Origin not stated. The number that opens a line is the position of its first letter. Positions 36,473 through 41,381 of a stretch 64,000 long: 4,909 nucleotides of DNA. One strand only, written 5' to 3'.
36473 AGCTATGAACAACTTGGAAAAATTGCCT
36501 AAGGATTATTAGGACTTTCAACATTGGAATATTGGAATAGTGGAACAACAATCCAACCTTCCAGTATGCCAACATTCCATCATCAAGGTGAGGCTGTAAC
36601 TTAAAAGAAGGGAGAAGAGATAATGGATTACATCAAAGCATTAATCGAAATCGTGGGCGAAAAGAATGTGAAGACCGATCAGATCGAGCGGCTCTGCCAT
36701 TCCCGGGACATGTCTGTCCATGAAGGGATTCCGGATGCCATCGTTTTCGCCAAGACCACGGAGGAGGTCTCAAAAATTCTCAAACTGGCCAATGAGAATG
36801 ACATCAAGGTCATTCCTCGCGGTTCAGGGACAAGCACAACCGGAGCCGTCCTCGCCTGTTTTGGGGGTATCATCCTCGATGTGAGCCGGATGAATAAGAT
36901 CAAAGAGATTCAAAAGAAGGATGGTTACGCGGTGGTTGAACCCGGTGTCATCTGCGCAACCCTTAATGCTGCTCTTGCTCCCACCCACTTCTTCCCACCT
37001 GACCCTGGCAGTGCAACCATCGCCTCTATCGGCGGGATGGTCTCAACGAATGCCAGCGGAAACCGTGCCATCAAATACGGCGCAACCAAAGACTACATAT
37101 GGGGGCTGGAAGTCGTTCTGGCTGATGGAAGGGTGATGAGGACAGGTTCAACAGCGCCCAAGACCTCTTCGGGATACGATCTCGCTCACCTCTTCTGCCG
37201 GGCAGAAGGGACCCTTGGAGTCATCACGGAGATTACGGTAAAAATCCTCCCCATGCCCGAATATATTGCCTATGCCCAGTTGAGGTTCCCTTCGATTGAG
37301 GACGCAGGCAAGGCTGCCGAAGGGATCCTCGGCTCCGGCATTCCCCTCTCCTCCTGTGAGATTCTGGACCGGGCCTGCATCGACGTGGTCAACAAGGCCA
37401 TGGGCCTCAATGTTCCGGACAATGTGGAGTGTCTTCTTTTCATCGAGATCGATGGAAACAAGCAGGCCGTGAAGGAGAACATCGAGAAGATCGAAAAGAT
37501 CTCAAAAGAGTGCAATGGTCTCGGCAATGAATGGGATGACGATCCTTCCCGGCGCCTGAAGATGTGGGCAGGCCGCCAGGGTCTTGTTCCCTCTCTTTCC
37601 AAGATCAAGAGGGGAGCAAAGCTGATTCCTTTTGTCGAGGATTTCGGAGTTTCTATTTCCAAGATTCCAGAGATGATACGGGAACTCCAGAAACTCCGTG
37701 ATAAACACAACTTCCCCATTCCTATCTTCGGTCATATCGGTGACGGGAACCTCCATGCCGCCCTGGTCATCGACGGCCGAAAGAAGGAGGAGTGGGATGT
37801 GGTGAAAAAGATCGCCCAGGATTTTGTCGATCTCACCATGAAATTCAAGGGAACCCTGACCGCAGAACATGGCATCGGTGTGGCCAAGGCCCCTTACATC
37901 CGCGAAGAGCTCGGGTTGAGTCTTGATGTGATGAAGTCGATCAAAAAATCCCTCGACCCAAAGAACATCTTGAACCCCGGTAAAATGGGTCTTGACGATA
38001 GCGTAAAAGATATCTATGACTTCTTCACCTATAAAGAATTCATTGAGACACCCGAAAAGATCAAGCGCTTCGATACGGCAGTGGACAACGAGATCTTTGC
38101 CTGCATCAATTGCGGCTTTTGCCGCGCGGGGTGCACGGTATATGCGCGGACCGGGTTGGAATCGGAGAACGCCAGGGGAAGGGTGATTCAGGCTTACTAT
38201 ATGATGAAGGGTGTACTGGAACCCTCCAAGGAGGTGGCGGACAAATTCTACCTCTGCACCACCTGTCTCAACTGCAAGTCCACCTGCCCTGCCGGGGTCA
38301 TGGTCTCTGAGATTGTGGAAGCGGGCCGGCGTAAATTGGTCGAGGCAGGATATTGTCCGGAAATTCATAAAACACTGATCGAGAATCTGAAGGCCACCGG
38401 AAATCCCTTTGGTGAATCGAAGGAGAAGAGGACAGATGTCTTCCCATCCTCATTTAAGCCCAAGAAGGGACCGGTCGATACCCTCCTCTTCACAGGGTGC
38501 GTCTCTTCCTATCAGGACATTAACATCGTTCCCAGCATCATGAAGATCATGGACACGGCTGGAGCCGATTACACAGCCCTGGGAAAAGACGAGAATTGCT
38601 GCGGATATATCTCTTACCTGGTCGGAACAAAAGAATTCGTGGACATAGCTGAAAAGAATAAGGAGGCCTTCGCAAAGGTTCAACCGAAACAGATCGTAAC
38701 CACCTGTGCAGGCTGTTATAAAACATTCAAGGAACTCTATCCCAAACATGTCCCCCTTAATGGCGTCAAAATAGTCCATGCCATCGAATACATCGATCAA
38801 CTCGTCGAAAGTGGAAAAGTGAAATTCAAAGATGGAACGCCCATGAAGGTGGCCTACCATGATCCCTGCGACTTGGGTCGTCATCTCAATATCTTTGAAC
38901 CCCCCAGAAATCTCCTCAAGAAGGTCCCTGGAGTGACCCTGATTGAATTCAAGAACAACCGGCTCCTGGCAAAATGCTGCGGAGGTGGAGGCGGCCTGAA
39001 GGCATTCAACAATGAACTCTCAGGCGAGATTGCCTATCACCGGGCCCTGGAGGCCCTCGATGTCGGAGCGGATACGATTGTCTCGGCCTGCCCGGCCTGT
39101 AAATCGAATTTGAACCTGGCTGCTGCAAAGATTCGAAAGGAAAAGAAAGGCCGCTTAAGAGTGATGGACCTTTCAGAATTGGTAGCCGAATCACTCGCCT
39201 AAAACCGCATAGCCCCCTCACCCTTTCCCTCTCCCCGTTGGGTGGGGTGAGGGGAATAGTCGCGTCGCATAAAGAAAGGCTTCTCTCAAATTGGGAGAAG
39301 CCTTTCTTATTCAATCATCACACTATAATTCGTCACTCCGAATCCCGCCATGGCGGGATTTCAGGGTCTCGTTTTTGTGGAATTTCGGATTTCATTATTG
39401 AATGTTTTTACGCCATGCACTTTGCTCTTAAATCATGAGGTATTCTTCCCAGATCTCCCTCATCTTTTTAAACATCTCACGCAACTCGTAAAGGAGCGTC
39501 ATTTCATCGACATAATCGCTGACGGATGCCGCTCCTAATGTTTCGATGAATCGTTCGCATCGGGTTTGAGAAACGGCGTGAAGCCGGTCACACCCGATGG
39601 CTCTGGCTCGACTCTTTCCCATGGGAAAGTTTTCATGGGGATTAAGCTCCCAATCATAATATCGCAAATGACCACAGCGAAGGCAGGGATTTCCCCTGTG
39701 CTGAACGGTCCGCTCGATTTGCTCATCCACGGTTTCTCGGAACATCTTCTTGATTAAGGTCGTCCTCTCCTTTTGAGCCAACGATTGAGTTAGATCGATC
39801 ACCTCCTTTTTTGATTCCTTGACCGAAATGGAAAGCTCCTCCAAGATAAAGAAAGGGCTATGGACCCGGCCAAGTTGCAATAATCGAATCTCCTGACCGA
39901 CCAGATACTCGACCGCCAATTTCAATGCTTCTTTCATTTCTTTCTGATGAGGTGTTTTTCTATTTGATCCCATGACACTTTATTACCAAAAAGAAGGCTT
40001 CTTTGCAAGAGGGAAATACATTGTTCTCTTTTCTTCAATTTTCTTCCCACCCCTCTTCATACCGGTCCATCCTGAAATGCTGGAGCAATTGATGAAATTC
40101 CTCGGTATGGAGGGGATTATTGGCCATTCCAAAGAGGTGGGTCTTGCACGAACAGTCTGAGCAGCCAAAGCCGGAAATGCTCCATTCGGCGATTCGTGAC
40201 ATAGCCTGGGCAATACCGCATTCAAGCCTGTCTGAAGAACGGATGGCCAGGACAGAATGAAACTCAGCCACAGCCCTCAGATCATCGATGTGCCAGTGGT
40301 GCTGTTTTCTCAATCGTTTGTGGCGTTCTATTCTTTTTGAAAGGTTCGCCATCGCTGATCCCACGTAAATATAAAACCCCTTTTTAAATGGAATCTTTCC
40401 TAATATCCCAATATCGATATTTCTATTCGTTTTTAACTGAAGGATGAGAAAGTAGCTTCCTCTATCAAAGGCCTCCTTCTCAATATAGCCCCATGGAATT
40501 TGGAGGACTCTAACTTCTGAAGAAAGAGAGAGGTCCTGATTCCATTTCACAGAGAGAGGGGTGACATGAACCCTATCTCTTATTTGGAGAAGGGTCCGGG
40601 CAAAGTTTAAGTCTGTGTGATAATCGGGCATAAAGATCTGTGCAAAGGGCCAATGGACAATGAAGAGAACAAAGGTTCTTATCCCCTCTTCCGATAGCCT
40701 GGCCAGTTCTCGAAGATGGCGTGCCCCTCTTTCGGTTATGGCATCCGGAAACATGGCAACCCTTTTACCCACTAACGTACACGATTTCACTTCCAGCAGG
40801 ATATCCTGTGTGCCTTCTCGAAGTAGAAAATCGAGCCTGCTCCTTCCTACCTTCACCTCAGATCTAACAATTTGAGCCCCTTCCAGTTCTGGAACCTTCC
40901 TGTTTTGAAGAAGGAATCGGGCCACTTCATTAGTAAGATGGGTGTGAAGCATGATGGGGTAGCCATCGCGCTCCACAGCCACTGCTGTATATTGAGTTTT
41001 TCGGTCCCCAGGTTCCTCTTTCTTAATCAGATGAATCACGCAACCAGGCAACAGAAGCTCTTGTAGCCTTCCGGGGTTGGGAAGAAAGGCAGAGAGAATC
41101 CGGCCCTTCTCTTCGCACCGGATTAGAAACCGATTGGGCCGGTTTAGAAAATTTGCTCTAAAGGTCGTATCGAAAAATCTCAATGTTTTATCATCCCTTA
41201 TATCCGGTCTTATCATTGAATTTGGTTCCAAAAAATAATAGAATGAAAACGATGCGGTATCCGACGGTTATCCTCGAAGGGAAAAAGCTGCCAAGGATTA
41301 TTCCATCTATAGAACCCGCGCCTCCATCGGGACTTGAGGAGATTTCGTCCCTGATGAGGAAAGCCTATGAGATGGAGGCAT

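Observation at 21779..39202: A 17-kb co-directional supercluster joins a NuoEFG-type NADH module, HdrCBA, FlxDCBA and a GlcD-HdrD fusion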

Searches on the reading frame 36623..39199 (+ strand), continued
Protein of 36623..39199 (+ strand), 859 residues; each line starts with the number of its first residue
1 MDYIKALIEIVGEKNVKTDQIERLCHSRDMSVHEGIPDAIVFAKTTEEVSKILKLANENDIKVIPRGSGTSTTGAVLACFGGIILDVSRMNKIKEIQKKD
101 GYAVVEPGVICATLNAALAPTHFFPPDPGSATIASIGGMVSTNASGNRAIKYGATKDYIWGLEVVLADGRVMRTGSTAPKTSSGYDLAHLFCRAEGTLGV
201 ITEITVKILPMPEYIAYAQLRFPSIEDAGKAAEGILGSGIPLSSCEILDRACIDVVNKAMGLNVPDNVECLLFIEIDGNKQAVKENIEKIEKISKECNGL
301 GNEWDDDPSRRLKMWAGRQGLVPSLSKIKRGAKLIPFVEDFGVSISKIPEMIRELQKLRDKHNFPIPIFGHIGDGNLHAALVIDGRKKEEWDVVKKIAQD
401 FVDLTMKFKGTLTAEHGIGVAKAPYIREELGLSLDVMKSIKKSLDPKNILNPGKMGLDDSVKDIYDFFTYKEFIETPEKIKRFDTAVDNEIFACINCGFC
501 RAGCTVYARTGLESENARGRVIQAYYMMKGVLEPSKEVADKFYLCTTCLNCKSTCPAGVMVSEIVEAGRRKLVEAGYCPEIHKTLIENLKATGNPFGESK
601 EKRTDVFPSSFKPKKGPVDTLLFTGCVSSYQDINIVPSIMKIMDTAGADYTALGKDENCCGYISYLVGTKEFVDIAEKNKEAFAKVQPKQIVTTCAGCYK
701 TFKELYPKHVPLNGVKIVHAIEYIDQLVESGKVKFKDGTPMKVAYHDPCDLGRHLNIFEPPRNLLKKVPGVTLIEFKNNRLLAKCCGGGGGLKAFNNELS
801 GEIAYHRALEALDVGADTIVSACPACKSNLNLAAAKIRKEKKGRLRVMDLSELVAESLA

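Call 82: search_protein_families(library=ncbifam, proteins=[window:36623-39199:+, L016:7039-7980:+, L016:7980-9038:+, L016:9038-9874:+, L016:6558-7028:+], max_evalue=0.00001)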
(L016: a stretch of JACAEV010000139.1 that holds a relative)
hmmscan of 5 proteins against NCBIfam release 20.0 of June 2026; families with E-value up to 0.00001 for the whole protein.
window:36623-39199:+ (859 aa): 23 families
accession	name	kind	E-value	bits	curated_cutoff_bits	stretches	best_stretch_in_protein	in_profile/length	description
TIGR00387.1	glcD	equivalog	1.4e-117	393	567.9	1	40-454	1-413/413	glycolate oxidase subunit GlcD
NF049975.1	2HglutDHaseYdiJ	equivalog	1.3e-72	244.9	1350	2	2-177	17-195/1018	D-2-hydroxyglutarate dehydrogenase YdiJ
NF008408.0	PRK11230.1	equivalog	3.1e-70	237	897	1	29-454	48-470/499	glycolate oxidase subunit GlcD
NF004898.0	PRK06259.1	equivalog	4.7e-51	173.9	385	1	476-856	123-486/488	fumarate reductase (CoM/CoB) subunit TfrB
NF045670.1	quin_L_LdhH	equivalog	9.4e-37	126.6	800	1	618-854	467-705/706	L-lactate dehydrogenase (quinone) large subunit LdhH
NF008434.0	PRK11274.1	equivalog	3.2e-28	98.8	333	2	488-574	19-103/409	glycolate oxidase subunit GlcF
NF008369.0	PRK11168.1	equivalog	5.5e-27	94.7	278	1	621-832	170-382/401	anaerobic glycerol-3-phosphate dehydrogenase subunit C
NF045663.1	diclust_near_Sec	equivalog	5e-25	87.7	530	1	488-831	300-619/759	pyridine nucleotide-disulfide oxidoreductase/dicluster-binding protein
NF008439.0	PRK11282.1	equivalog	1.1e-23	83.7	284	1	52-290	14-231/358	glycolate oxidase subunit GlcE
NF045724.1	ferredox_TmcB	equivalog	7.2e-20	71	735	1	639-831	207-405/430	electron transfer complex ferredoxin TmcB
NF045796.1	DsrK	equivalog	8.5e-19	67.5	400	1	536-831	111-417/453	sulfate reduction electron transfer complex DsrMKJOP subunit DsrK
TIGR03379.1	glycerol3P_GlpC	equivalog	2e-16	59.8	279.9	1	622-834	166-381/397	anaerobic glycerol-3-phosphate dehydrogenase subunit GlpC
TIGR01678.1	FAD_lactone_ox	subfamily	4.4e-15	55.5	396.8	1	35-211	13-181/438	sugar 1,4-lactone oxidase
NF053785.1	DcplphribOxDprE1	equivalog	3e-12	46.5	500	1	40-209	18-181/449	decaprenylphosphoryl-beta-D-ribose oxidase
TIGR03288.1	CoB_CoM_SS_B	equivalog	1.4e-11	44.2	345.15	1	717-853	118-262/290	CoB--CoM heterodisulfide reductase subunit B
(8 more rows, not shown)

L016:7039-7980:+ (314 aa): 1 family
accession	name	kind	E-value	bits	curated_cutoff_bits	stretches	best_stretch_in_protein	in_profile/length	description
TIGR02910.1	sulfite_red_A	equivalog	7.4e-06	25.4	323.15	0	194-221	212-239/334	anaerobic sulfite reductase subunit AsrA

L016:7980-9038:+ (353 aa): 4 families
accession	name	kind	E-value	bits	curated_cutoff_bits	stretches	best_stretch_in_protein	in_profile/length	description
NF040833.1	sulfhyd_HydB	equivalog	1.7e-58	198.3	750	1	3-334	4-333/367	NADPH-dependent hydrogenase/sulfhydrogenase 1 subunit beta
NF040829.1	sulfhyd_ShyB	equivalog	4.5e-56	190.3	690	1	3-328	4-321/334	NAD(P)-dependent hydrogenase/sulfhydrogenase 2 subunit beta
TIGR02910.1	sulfite_red_A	equivalog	2.7e-48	164.9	323.15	1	1-333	1-323/334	anaerobic sulfite reductase subunit AsrA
TIGR02512.1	FeFe_hydrog_A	subfamily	5.9e-06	25.4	405.95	0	304-326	43-65/375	[FeFe] hydrogenase, group A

L016:9038-9874:+ (279 aa): 22 families
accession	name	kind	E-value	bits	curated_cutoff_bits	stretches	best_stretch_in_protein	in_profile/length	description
NF006220.0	PRK08345.1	subfamily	8.8e-66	222.1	395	1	3-269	6-284/294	cytochrome-c3 hydrogenase subunit gamma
TIGR02911.1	sulfite_red_B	equivalog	2.9e-60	203.6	288.6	1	40-273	29-257/261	anaerobic sulfite reductase subunit AsrB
NF040835.1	sulfhyd_HydG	equivalog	4.1e-55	187.1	650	1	24-271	32-283/292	NADPH-dependent hydrogenase/sulfhydrogenase 1 subunit gamma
NF040830.1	sulfhyd_ShyC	equivalog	2.4e-50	171.4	600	1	23-270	20-279/288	NAD(P)-dependent hydrogenase/sulfhydrogenase 2 subunit gamma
NF000796.0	PRK00054.1-1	equivalog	1.6e-41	142.3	224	1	38-274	25-237/254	dihydroorotate dehydrogenase electron transfer subunit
NF004862.0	PRK06222.1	subfamily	2.4e-22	79.8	220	1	39-268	25-244/281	sulfide/dihydroorotate dehydrogenase-like FAD/NAD-binding protein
NF000799.0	PRK00054.1-4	equivalog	7.5e-22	77.6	314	1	44-270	35-254/258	dihydroorotate dehydrogenase electron transfer subunit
NF009414.0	PRK12778.1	equivalog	2.4e-21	75.7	1103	1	39-272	25-248/752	bifunctional dihydroorotate dehydrogenase B NAD binding subunit/NADPH-dependent glutamate synthase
NF000798.0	PRK00054.1-3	equivalog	7.1e-21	74.9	219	1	38-271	27-241/244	dihydroorotate dehydrogenase electron transfer subunit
NF000797.0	PRK00054.1-2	equivalog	3.9e-17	62.4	270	1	67-269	70-262/267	dihydroorotate dehydrogenase electron transfer subunit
NF005963.0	PRK08051.1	equivalog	7.8e-17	61.3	230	1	36-236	25-226/233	NAD(P)H-flavin reductase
NF045803.1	MethMoxFADbindMmoC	equivalog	2.5e-15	56.1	500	1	29-237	126-337/343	aromatic/alkene monooxygenase hydroxylase FAD-binding subunit MmoC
NF058606.1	GlBtMonoRdsGbcB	equivalog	3e-15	56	500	1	34-218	35-225/362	glycine betaine monooxygenase reductase subunit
NF008822.0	PRK11872.1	equivalog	2.5e-13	49.7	402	1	18-237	112-332/341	anthranilate 1,2-dioxygenase electron transfer component AntC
NF040810.1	BenC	equivalog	3.4e-13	49.5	430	1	24-219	117-309/333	benzoate 1,2-dioxygenase electron transfer component BenC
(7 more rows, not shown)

L016:6558-7028:+ (157 aa): 3 families
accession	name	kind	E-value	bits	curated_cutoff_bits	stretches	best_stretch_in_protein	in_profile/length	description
NF040770.1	hetero_SS_HdrA2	exception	4.7e-53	180.4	1100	1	4-133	645-774/777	CoB-CoM heterodisulfide reductase HdrA2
NF045873.1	F420_non_VhuD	exception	6e-38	129.9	215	1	6-133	1-128/132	F420-non-reducing hydrogenase iron-sulfur subunit VhuD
NF041891.1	hdrA_Methbact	equivalog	1.3e-13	50.1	1300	1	6-128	643-759/762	ferredoxin:CoB-CoM heterodisulfide reductase subunit HdrA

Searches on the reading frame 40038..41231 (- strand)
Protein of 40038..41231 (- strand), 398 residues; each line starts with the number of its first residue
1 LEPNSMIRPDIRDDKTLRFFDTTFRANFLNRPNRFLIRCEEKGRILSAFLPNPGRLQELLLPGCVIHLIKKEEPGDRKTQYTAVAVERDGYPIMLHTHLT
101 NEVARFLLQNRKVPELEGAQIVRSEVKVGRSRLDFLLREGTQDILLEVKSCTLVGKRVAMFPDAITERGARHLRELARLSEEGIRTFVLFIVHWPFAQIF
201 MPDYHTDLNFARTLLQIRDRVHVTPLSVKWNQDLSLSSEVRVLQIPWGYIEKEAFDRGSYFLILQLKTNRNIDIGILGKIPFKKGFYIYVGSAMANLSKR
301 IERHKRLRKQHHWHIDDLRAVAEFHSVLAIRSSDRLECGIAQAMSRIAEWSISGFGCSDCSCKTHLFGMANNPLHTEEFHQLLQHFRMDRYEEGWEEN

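Call 30: search_protein_families(library=pfam, proteins=[window:40038-41231:-], max_evalue=0.001)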
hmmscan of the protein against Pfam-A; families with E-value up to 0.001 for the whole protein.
window:40038-41231:- (398 aa): 3 families
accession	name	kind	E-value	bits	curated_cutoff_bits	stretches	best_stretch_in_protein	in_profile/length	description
PF03749.19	SfsA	-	2.5e-37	128.2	22.8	1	99-232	2-136/138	Sugar fermentation stimulation protein RE domain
PF01986.22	DUF123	-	6.2e-25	87.9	25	1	281-367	2-94/95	Domain of unknown function DUF123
PF17746.7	SfsA_N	-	6.5e-17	61.8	25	1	29-94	1-62/63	SfsA N-terminal OB domain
